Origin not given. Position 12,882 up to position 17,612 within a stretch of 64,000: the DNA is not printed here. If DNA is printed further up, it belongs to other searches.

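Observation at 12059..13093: KilA-N gene cassette inserted after codon 20 of the ElbD-like gene, with a replacement 5' end that differs only at synonymous sites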

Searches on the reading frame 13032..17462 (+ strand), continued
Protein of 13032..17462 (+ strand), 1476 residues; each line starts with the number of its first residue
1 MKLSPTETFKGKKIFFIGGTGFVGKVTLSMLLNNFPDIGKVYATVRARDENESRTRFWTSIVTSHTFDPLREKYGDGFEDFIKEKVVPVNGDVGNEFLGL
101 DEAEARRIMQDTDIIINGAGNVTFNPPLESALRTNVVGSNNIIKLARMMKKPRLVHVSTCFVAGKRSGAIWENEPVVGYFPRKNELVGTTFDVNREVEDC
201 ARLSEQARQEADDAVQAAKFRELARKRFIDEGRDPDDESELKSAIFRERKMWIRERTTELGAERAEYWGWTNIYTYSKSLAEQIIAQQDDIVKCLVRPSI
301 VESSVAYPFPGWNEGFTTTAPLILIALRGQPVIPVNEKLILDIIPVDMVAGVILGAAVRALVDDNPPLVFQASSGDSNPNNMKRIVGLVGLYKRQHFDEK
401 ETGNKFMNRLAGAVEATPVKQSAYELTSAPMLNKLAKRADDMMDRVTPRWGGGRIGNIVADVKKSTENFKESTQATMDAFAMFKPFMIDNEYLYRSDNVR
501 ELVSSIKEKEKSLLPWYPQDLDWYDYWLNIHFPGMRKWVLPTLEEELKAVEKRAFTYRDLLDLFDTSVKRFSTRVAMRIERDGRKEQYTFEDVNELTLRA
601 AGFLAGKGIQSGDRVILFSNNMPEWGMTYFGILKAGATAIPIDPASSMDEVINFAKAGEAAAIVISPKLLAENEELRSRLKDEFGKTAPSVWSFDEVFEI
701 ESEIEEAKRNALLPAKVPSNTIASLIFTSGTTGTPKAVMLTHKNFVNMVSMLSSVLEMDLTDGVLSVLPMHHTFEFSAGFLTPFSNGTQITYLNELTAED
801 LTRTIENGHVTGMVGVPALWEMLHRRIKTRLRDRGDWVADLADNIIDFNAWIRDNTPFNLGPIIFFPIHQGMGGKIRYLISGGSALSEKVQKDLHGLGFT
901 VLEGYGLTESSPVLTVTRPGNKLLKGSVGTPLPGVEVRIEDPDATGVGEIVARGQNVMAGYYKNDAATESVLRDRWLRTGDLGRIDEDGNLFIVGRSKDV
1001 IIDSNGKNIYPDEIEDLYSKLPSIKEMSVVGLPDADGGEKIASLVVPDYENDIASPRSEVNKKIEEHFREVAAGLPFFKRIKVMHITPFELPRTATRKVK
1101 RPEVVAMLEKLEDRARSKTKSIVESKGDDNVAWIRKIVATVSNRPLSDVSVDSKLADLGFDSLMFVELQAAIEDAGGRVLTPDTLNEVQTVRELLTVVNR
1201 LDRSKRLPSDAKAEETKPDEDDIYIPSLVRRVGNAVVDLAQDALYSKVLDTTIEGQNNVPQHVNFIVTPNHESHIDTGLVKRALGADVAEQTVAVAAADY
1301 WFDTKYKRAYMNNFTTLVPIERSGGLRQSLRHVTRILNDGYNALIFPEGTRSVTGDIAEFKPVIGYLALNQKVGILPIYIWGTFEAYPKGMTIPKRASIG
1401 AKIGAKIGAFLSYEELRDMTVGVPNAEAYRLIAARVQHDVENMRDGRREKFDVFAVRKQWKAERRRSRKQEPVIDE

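Call 81: find_encoding_contigs(protein=P0243, flank=3500, max_places=4)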
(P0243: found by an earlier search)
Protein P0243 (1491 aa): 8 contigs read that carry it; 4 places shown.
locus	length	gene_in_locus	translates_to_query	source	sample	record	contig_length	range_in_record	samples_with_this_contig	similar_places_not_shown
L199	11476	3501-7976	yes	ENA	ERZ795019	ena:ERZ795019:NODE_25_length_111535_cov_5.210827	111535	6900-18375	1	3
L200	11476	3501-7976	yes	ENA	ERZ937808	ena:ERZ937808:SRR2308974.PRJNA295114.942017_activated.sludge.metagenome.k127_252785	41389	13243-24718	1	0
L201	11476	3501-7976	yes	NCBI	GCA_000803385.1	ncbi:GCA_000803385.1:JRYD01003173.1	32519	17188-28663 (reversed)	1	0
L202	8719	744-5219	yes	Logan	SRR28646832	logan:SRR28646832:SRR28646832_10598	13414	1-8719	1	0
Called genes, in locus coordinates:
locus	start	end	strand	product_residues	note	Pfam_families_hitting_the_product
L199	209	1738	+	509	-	PF09861:Lar_N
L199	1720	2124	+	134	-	-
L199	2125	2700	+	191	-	PF10543:ORF6N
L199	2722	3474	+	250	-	PF01209:Ubie_methyltran (weak), PF05175:MTS (weak), PF06325:PrmA (weak), PF13489:Methyltransf_23, PF13847:Methyltransf_31, PF08241:Methyltransf_11, PF08242:Methyltransf_12, PF13649:Methyltransf_25, +1 more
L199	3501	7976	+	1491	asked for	PF07993:NAD_binding_4, PF03015:Sterile (weak), PF00501:AMP-binding, PF23562:AMP-binding_C_3 (weak), PF13193:AMP-binding_C, PF00550:PP-binding, PF01553:Acyltransferase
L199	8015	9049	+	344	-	PF01073:3Beta_HSD, PF01370:Epimerase, PF04321:RmlD_sub_bind (weak), PF07993:NAD_binding_4 (faint), PF08659:KR (weak), PF13460:NAD_binding_10, PF16363:GDP_Man_Dehyd (weak)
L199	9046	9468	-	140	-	-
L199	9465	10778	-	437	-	PF00324:AA_permease, PF13520:AA_permease_2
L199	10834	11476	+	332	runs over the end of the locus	PF13354:Beta-lactamase2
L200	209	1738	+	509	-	PF09861:Lar_N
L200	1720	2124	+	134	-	-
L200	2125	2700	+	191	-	PF10543:ORF6N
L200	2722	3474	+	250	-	PF01209:Ubie_methyltran (weak), PF05175:MTS (weak), PF06325:PrmA (weak), PF13489:Methyltransf_23, PF13847:Methyltransf_31, PF08241:Methyltransf_11, PF08242:Methyltransf_12, PF13649:Methyltransf_25, +1 more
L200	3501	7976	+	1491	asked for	PF07993:NAD_binding_4, PF03015:Sterile (weak), PF00501:AMP-binding, PF23562:AMP-binding_C_3 (weak), PF13193:AMP-binding_C, PF00550:PP-binding, PF01553:Acyltransferase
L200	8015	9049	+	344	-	PF01073:3Beta_HSD, PF01370:Epimerase, PF04321:RmlD_sub_bind (weak), PF07993:NAD_binding_4 (faint), PF08659:KR (weak), PF13460:NAD_binding_10, PF16363:GDP_Man_Dehyd (weak)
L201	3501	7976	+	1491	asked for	PF07993:NAD_binding_4, PF03015:Sterile (weak), PF00501:AMP-binding, PF23562:AMP-binding_C_3 (weak), PF13193:AMP-binding_C, PF00550:PP-binding, PF01553:Acyltransferase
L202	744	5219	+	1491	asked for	PF07993:NAD_binding_4, PF03015:Sterile (weak), PF00501:AMP-binding, PF23562:AMP-binding_C_3 (weak), PF13193:AMP-binding_C, PF00550:PP-binding, PF01553:Acyltransferase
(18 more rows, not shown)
